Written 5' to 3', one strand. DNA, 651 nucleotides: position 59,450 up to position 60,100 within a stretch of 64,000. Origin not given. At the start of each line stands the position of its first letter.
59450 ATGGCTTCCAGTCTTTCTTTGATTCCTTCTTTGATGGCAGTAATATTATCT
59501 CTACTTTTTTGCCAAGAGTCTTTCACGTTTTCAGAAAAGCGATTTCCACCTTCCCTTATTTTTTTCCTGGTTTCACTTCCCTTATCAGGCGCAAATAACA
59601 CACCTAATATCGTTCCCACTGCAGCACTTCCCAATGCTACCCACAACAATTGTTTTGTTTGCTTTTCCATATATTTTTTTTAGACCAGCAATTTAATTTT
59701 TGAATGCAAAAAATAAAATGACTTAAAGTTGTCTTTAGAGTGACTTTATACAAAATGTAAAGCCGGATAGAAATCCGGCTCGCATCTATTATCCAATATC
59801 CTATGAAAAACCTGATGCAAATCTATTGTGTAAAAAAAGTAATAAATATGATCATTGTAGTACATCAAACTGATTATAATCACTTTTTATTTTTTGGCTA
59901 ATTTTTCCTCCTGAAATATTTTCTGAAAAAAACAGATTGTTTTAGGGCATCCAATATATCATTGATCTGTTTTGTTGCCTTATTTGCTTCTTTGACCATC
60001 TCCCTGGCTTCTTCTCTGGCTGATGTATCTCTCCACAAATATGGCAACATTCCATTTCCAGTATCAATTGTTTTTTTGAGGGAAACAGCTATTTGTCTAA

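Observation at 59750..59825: Candidate small RNA whose 5' seed is antisense to AUGAAAAA start regions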

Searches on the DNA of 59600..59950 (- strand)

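Call 4: search_rna_families(source=window, start=59600, end=59950, threshold=evalue, max_evalue=10, show_alignments=3)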
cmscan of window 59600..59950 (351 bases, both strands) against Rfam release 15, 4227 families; matches with E-value up to 10: 9.
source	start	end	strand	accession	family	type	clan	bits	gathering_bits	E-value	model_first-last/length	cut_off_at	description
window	59807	59878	+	RF01587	snoR10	Gene; snRNA; snoRNA; CD-box;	-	23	65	0.73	1-71/71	no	small nucleolar RNA snoR10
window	59638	59682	+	RF02846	Ref84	Gene; antisense;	-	17.5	52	9.6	1-87/87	no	Enterococcus sRNA 84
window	59832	59888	-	RF00071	SNORD73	Gene; snRNA; snoRNA; CD-box;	-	16.4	42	4.7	1-72/72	no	Small nucleolar RNA SNORD73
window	59676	59728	-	RF04072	mir-7386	Gene; miRNA;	-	16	44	2.3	1-59/59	no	mir-7386 microRNA precursor family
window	59745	59850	-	RF00121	MicC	Gene; sRNA;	-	16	90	7.4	1-123/123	no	MicC RNA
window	59812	59868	-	RF00704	MIR397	Gene; miRNA;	-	15.9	55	3.3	26-94/117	no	MIR397 microRNA precursor family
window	59750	59813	-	RF04319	BTncRNA_FopS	Gene; sRNA;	-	15.6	56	6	1-71/71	no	Bacteroidetes FopS (family of paralogous sRNAs)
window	59644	59802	-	RF01578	RUF1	Gene; sRNA;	-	13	70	4.7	1-264/264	no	Plasmodium RNA of unkown function RUF1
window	59690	59789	+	RF01460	rliH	Gene; sRNA;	-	11.6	100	0.42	323-423/429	no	Listeria sRNA rliH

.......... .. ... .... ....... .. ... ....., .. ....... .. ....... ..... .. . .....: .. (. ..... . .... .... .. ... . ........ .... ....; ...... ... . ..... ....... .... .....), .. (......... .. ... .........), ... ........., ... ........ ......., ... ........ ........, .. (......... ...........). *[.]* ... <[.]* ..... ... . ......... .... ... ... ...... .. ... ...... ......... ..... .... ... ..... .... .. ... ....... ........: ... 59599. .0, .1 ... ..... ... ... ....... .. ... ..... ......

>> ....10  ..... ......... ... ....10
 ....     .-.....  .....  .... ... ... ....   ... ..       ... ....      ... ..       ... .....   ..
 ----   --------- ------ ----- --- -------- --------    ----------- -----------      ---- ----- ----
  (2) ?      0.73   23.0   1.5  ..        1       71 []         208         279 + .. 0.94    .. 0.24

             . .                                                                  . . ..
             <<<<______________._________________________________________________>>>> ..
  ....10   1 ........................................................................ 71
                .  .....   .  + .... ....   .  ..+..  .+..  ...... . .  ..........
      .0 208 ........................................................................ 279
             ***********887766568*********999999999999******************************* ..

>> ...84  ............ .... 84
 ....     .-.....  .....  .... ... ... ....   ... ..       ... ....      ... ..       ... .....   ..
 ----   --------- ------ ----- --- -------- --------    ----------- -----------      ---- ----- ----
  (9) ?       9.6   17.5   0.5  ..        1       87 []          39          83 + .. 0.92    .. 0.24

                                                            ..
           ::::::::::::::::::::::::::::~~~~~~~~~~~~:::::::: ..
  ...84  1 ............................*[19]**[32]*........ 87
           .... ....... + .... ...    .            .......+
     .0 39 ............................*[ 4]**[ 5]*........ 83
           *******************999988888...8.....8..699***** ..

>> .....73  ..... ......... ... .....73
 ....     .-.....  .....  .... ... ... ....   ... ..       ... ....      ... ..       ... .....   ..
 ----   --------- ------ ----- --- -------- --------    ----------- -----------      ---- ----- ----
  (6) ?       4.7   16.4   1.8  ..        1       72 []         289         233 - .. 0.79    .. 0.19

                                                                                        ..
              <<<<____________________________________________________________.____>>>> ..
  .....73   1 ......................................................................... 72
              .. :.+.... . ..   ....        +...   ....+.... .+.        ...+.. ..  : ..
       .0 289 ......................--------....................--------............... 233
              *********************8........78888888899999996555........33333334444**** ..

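Call 6: search_rna_families(source=window, start=59735, end=59830, threshold=evalue, max_evalue=10, show_alignments=6)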
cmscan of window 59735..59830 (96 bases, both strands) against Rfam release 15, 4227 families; matches with E-value up to 10: 2.
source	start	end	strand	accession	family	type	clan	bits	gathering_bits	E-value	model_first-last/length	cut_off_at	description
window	59750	59813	-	RF04319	BTncRNA_FopS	Gene; sRNA;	-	15.6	56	1.6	1-71/71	no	Bacteroidetes FopS (family of paralogous sRNAs)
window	59748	59774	+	RF02248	Six3os1_3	Gene; lncRNA;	-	8.2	40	3.5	47-75/75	no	Six3os1 conserved region 3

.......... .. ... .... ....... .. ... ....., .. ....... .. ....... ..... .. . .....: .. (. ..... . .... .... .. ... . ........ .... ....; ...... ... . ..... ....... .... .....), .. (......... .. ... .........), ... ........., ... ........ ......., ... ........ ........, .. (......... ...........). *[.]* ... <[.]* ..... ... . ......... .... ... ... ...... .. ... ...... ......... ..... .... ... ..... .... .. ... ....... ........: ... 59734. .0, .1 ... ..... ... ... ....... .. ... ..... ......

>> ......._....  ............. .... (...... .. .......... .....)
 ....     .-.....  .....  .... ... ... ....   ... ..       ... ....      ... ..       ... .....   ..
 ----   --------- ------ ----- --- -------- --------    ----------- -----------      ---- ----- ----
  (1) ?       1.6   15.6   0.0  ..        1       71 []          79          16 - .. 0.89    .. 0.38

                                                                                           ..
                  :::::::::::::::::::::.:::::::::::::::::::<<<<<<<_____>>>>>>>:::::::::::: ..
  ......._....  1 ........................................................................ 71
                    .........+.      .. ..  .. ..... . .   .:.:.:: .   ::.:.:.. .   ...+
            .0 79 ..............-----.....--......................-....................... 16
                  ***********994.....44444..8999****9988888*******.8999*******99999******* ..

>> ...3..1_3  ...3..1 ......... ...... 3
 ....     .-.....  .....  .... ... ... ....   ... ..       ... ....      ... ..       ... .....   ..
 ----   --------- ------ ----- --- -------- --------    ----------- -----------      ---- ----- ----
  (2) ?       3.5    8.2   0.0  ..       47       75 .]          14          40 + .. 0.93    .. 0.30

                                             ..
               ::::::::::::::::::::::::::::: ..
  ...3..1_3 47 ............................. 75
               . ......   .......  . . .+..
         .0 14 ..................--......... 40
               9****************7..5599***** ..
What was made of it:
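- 59751..59813 (-): Small RNA gene, about 63 nt: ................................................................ RF04319 FopS aligns to 59750-59813 over model positions 1-71 at 15.6 bits (calls 4, 6).
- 59803..59811 (-): Seed module 1, GUUUUUCAU, the complement of AUGAAAAAC (start codon plus Lys and Asn codons). It is identical to the 5' R1 part of the Rfam FopS consensus (call 6).
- On Rfam RF04319 BTncRNA_FopS: The window copy scores 15.6 bits, although it aligns over the full model 1-71 at 59750-59813 (calls 4, 6).
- RF04319 aligns over its full length to exactly this unit (call 6).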

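Call 30: build_rna_model(alignment_id=A2, structure=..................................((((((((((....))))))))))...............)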
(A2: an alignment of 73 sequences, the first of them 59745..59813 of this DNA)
Model R1 built from alignment A2 (73 sequences, 73 columns); structure: as given.
model positions 62; base pairs 10; branch points 0; effective number of sequences 3.4; information 0.902 bits per position. Calibrated on 0.2 Mb of random sequence (short: E-values are rough).
structure used (alignment columns):
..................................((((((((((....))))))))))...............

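Call 31: search_with_rna_model(model_id=R1, source=window, max_evalue=10, filters=off, show_alignments=4)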
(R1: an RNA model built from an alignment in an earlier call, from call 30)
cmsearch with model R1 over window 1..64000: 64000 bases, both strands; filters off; matches with E-value up to 10: 22.
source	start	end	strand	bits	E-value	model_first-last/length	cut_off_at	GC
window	59751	59813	-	74.6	5.2e-17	1-62/62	no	0.38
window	24555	24609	-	16.2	0.027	1-62/62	no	0.27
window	27510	27552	+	15.2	0.047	1-62/62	no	0.33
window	37129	37183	-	13.4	0.13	1-62/62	no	0.31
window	27517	27556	-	13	0.17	22-62/62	no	0.32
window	6644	6682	+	12.8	0.19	1-62/62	no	0.21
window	34597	34672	-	12.5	0.23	1-62/62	no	0.33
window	14567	14609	-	10.9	0.6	1-62/62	no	0.4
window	56562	56611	+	9.2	1.6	1-62/62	no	0.2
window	35726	35776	+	8.7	2.1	1-62/62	no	0.55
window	34492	34554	+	8.4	2.5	1-62/62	no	0.35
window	23460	23495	+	7.9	3.3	1-62/62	no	0.11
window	24583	24633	+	7.4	4.4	1-62/62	no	0.25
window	6552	6624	+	7.1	5.2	1-62/62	no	0.38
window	42944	43015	-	6.7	6.9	1-62/62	no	0.39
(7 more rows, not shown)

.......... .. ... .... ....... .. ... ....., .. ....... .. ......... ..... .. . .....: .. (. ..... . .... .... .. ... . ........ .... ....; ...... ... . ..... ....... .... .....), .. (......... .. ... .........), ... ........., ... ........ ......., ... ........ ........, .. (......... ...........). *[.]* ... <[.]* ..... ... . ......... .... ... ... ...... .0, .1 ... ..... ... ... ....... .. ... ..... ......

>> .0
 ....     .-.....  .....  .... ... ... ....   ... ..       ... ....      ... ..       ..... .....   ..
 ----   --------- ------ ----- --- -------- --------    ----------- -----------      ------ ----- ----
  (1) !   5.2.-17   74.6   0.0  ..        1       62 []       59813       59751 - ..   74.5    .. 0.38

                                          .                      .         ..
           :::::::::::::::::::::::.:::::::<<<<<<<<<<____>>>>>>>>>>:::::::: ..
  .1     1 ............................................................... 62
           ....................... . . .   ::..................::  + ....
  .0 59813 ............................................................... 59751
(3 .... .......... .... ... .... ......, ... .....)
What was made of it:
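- On Chitinophagales FopS-like family (model R1, defined in this session): The window copy scores 74.6 bits, where the next best hit in the window is 16.2 bits (call 31).
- Checked: The window copy scores 74.6 bits, E=5e-17, against a family model (call 31).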

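Call 32: search_with_rna_model(model_id=R1, sources=[L001, L002, L003, L004, L005, L006, L007, L008, L009, L010, L011, L012, L013, L014, L015, L016, L017, L018, L019, L020, L021, L022, L023, L024, L025, L026, L027, L028, L029, L030, L031, L032, L033, L034, L035, L036, L037, L038, L039, L040, L041, L042, L043, L044, L045, L046, L047, L048, L049, L050, L051, L052, L053, L054, L055, L056, L057, L058, L059, L060, L061, L062, L063, L064, L065, L066, L067, L068, L069, L070, L071, L072, L073, L074, L075, L076, L077, L078, L079, L080], max_evalue=0.01)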
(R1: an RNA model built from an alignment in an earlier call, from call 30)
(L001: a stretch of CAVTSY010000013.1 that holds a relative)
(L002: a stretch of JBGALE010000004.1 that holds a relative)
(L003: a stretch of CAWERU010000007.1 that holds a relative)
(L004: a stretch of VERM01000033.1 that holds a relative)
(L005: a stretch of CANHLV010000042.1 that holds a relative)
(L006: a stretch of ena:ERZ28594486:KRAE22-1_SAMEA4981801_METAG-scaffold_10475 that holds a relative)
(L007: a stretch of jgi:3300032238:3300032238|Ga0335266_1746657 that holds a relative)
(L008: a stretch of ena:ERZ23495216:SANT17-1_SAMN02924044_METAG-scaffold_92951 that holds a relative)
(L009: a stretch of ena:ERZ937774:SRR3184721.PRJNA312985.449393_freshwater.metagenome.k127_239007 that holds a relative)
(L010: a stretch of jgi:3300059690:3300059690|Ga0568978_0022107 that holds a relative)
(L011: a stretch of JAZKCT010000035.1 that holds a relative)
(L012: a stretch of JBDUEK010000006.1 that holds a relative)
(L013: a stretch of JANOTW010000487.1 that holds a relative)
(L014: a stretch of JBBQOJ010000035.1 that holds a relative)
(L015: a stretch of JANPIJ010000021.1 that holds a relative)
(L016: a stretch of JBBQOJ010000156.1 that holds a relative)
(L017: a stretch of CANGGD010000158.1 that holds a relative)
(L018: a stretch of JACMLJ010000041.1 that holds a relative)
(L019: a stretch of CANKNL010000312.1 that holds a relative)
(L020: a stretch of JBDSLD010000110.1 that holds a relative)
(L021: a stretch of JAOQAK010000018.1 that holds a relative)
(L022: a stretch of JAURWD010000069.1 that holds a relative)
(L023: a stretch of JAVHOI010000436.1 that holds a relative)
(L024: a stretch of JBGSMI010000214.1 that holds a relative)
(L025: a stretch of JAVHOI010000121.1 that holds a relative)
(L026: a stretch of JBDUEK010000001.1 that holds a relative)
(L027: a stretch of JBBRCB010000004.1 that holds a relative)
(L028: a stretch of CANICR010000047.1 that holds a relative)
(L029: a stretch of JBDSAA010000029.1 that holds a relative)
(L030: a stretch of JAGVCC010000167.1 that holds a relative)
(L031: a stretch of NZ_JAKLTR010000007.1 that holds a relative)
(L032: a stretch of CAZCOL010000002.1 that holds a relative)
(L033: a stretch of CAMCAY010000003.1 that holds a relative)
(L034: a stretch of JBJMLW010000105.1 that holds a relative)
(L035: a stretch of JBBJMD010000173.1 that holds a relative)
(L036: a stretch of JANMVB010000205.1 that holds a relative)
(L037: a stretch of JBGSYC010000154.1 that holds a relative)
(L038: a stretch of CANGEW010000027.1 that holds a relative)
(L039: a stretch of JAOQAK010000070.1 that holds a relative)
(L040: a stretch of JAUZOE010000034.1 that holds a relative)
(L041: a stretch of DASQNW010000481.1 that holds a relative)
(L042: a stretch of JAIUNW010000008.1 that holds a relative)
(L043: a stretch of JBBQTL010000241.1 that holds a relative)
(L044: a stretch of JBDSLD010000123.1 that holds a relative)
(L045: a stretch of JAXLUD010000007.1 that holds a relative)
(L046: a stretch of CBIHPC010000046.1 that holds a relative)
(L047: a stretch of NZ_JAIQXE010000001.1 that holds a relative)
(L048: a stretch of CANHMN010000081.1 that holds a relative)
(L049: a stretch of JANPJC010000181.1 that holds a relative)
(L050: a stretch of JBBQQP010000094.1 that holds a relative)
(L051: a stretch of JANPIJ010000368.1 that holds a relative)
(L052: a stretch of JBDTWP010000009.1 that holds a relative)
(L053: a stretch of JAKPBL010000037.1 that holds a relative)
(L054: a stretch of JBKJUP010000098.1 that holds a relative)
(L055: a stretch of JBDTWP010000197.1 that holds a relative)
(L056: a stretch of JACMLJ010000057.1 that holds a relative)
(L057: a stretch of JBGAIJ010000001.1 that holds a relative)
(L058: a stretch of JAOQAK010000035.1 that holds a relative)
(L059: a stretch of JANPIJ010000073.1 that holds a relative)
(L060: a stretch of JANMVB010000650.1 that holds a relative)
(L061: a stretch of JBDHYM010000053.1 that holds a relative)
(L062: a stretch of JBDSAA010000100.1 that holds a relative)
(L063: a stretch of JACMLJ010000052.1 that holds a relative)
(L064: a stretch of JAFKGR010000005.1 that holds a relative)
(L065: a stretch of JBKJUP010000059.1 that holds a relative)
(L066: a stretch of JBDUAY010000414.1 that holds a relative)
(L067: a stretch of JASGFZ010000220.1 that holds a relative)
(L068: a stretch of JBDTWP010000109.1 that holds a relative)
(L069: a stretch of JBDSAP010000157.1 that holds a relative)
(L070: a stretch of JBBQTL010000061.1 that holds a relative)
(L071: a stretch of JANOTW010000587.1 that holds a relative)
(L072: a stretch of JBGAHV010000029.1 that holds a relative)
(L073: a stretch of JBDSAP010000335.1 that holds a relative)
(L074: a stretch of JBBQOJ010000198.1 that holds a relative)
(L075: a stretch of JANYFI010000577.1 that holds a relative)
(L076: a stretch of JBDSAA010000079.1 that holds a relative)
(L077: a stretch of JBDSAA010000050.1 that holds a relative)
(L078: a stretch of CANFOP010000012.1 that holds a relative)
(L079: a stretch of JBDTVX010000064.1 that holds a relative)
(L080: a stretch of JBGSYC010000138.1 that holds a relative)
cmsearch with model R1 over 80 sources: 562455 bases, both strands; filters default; matches with E-value up to 0.01: 98.
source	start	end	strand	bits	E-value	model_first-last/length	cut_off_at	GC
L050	399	460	+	91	3.4e-20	1-62/62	no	0.37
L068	5861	5922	-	90.4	4.8e-20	1-62/62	no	0.39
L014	2893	2954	+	88.5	1.4e-19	1-62/62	no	0.37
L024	4785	4846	-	86.6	4.4e-19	1-62/62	no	0.4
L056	7617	7678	-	86.3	5e-19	1-62/62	no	0.34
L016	101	162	+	85.9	6.5e-19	1-62/62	no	0.32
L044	2330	2392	-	85.2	9.7e-19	1-62/62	no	0.35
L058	1173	1234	-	84.9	1.2e-18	1-62/62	no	0.37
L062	194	256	-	84.5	1.5e-18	1-62/62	no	0.37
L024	5092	5152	-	84.5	1.5e-18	1-62/62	no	0.39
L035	321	383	-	84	2e-18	1-62/62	no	0.38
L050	96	156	+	83.9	2e-18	1-62/62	no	0.36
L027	1067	1128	-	83.8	2.2e-18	1-62/62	no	0.39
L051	3649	3709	+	83.7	2.3e-18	1-62/62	no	0.36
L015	6452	6514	+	83.5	2.6e-18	1-62/62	no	0.38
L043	3175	3237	-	83.5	2.6e-18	1-62/62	no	0.38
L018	2244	2307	+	83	3.4e-18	1-62/62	no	0.36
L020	619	682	+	83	3.4e-18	1-62/62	no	0.36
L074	5779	5839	-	82.8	3.9e-18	1-62/62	no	0.36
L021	4283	4343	+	82.2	5.6e-18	1-62/62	no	0.34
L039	3366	3429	+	82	6e-18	1-62/62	no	0.38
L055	2914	2977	+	82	6e-18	1-62/62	no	0.38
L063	7534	7597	+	81.9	6.6e-18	1-62/62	no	0.34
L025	5625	5685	+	81.7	7.2e-18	1-62/62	no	0.33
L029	3383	3443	-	81.7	7.2e-18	1-62/62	no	0.33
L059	6873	6933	-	81.7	7.2e-18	1-62/62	no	0.33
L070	6378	6438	-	81.7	7.2e-18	1-62/62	no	0.33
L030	6398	6459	-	81.7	7.5e-18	1-62/62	no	0.35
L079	3849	3912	+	81.6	7.7e-18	1-62/62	no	0.36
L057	4005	4066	-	81.6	7.8e-18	1-62/62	no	0.35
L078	6641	6703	-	81.5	8.3e-18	1-62/62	no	0.35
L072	5336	5397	+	81.4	8.9e-18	1-62/62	no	0.35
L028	2088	2150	-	81.3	9.3e-18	1-62/62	no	0.33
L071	261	321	+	81.2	1e-17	1-62/62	no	0.36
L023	6310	6374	+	80.8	1.2e-17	1-62/62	no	0.35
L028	1839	1901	-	80.7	1.3e-17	1-62/62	no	0.37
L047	598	659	+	80.3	1.6e-17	1-62/62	no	0.34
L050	699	763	+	79.9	2.1e-17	1-62/62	no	0.35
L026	1280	1343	-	79.9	2.1e-17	1-62/62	no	0.36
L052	670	730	+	79.5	2.7e-17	1-62/62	no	0.36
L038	5749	5811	+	79.4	2.7e-17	1-62/62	no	0.35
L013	3184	3247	+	79.4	2.8e-17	1-62/62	no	0.34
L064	4452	4513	+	79.1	3.2e-17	1-62/62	no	0.35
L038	5625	5687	+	78.6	4.4e-17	1-62/62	no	0.37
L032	7215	7277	-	78.4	4.9e-17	1-62/62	no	0.35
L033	1370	1432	-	78.4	4.9e-17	1-62/62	no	0.35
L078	6490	6552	-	78.4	4.9e-17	1-62/62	no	0.35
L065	3645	3707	-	78.3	5.2e-17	1-62/62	no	0.33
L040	2695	2757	+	78.1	6e-17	1-62/62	no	0.4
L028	1963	2025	-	78.1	6.1e-17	1-62/62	no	0.35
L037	6026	6087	+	78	6.4e-17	1-62/62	no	0.35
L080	5153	5214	+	77.6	8.1e-17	1-62/62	no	0.39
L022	1179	1240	+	77.5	8.4e-17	1-62/62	no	0.37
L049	4822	4883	-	77.3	9.4e-17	1-62/62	no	0.39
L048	2518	2580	-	76.9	1.2e-16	1-62/62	no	0.37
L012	5571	5632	+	76.8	1.2e-16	1-62/62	no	0.4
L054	3324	3385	-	76.8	1.2e-16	1-62/62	no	0.4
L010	1406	1468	+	76.8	1.3e-16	1-62/62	no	0.37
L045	2693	2753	-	76.7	1.3e-16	1-62/62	no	0.39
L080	1156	1217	+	76.2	1.8e-16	1-62/62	no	0.39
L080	5924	5985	+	76.2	1.8e-16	1-62/62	no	0.39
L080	7140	7201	+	76.2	1.8e-16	1-62/62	no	0.39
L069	4440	4503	+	76.1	1.9e-16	1-62/62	no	0.33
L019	1051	1109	+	75.6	2.5e-16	1-62/62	no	0.39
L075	4227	4288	+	75.6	2.6e-16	1-62/62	no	0.4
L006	3242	3304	+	75.4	2.8e-16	1-62/62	no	0.37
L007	2442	2504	+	75.4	2.8e-16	1-62/62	no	0.37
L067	3599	3659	-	75.4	2.9e-16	1-62/62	no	0.39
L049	4688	4749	-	75.4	2.9e-16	1-62/62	no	0.34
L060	6780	6843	+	75.2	3.2e-16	1-62/62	no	0.33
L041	4582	4641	-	75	3.6e-16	1-62/62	no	0.38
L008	1409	1471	+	74.6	4.6e-16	1-62/62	no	0.38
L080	814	873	+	74.4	5.2e-16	1-62/62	no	0.4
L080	1549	1608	+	74.4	5.2e-16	1-62/62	no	0.4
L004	3717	3779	+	74.2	5.6e-16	1-62/62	no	0.35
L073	501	564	-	73.9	6.8e-16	1-62/62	no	0.39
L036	1785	1848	-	73.9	6.8e-16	1-62/62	no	0.39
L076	3635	3695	-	73.2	1e-15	1-62/62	no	0.33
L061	3002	3062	-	73.1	1.1e-15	1-62/62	no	0.39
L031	6221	6285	-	72.9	1.2e-15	1-62/62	no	0.35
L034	6479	6542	+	72.7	1.4e-15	1-62/62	no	0.34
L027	1443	1504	-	72.4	1.6e-15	1-62/62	no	0.42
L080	422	482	+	72.4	1.6e-15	1-62/62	no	0.39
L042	424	484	+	72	2.1e-15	1-62/62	no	0.41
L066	3078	3138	+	70.3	5.6e-15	1-62/62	no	0.28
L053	491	550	-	69.1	1.1e-14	1-62/62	no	0.4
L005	4042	4106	+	69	1.2e-14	1-62/62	no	0.35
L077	7192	7252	-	68.8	1.3e-14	1-62/62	no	0.36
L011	1867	1931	+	68.7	1.4e-14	1-62/62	no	0.38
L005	4169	4234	+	68.1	1.9e-14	1-62/62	no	0.29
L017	3791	3851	-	67.6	2.7e-14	3-62/62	5'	0.38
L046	351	410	-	65.8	7.7e-14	1-62/62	no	0.38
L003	1209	1270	-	62.6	4.7e-13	1-62/62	no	0.45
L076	3617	3674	+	27.2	0.0004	1-62/62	no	0.31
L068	5854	5900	+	25.2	0.0013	18-62/62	no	0.43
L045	2671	2732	+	24.2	0.0023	1-62/62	no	0.35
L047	4080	4126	-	22.4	0.0066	1-62/62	no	0.32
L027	1060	1106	+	22.3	0.0067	1-62/62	no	0.4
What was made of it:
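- On Chitinophagales FopS-like family (model R1, defined in this session): The other 92 listed copies score 62.6-91 bits (call 32).
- One 8-kb locus, L080, holds 8 copies (call 32).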

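Call 58: search_with_rna_model(model_id=R1, sources=[L161, L163, L165, L179, L190, L198, L218, L172, L164, L168, L171, L180, L182, L211, L214, L239], max_evalue=1, show_alignments=0)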
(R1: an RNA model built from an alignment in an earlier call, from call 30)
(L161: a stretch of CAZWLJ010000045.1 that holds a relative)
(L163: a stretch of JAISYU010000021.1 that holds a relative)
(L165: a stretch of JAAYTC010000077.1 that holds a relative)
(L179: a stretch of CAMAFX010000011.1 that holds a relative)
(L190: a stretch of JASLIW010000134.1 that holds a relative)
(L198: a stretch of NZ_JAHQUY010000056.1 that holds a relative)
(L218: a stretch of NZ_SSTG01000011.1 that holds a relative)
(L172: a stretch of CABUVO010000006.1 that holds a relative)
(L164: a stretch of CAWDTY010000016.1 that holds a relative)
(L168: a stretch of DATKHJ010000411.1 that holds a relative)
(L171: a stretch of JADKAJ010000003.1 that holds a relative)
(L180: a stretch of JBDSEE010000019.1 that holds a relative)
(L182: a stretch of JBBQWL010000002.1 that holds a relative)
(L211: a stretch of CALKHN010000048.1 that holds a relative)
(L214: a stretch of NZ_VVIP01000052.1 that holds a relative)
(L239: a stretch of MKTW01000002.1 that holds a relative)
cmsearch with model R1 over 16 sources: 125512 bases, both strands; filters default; matches with E-value up to 1: 28.
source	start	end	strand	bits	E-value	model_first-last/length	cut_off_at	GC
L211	3596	3657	-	78.8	8.7e-18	1-62/62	no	0.35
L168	7167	7229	+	76.4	3.5e-17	1-62/62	no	0.38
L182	5394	5454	+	75.6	5.5e-17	1-62/62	no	0.39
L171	5699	5762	+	75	8.2e-17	1-62/62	no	0.36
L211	3382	3444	-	74.7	9.5e-17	1-62/62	no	0.38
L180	82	144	-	73.3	2.1e-16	1-62/62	no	0.38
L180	217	279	-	73.3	2.1e-16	1-62/62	no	0.38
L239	4980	5043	+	73.2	2.3e-16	1-62/62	no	0.38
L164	3773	3836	-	70.4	1.2e-15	1-62/62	no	0.36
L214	736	797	-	70.1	1.4e-15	1-62/62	no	0.4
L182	3912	3969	-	27.4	8.2e-05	1-62/62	no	0.38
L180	192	256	+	24.7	0.00038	1-62/62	no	0.34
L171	5723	5790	-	18.9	0.011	1-62/62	no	0.37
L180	58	121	+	18.8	0.012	1-62/62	no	0.33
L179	112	180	+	15.6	0.074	1-62/62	no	0.33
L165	4715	4756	+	15.6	0.075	21-62/62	no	0.4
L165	4717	4758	-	15.6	0.075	21-62/62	no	0.4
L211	3594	3635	+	14.9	0.11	22-62/62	no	0.36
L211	3204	3221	-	14.5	0.14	1-62/62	no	0.39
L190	5689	5760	-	14.3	0.16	1-62/62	no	0.31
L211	3379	3421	+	13.8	0.21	22-62/62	no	0.4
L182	5415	5463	-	13.8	0.21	1-62/62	no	0.39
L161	1581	1649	+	13.7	0.23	1-62/62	no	0.32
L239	5004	5044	-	13.2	0.31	22-62/62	no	0.41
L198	4733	4796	-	12.9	0.37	1-62/62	no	0.39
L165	946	1015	+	12.3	0.51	1-62/62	no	0.33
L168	7190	7228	-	12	0.61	24-62/62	no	0.41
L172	3325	3394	-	11.4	0.84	1-62/62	no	0.31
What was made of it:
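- On Chitinophagales FopS-like family (model R1, defined in this session): Independent copies found later score 70-79 bits (call 58).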
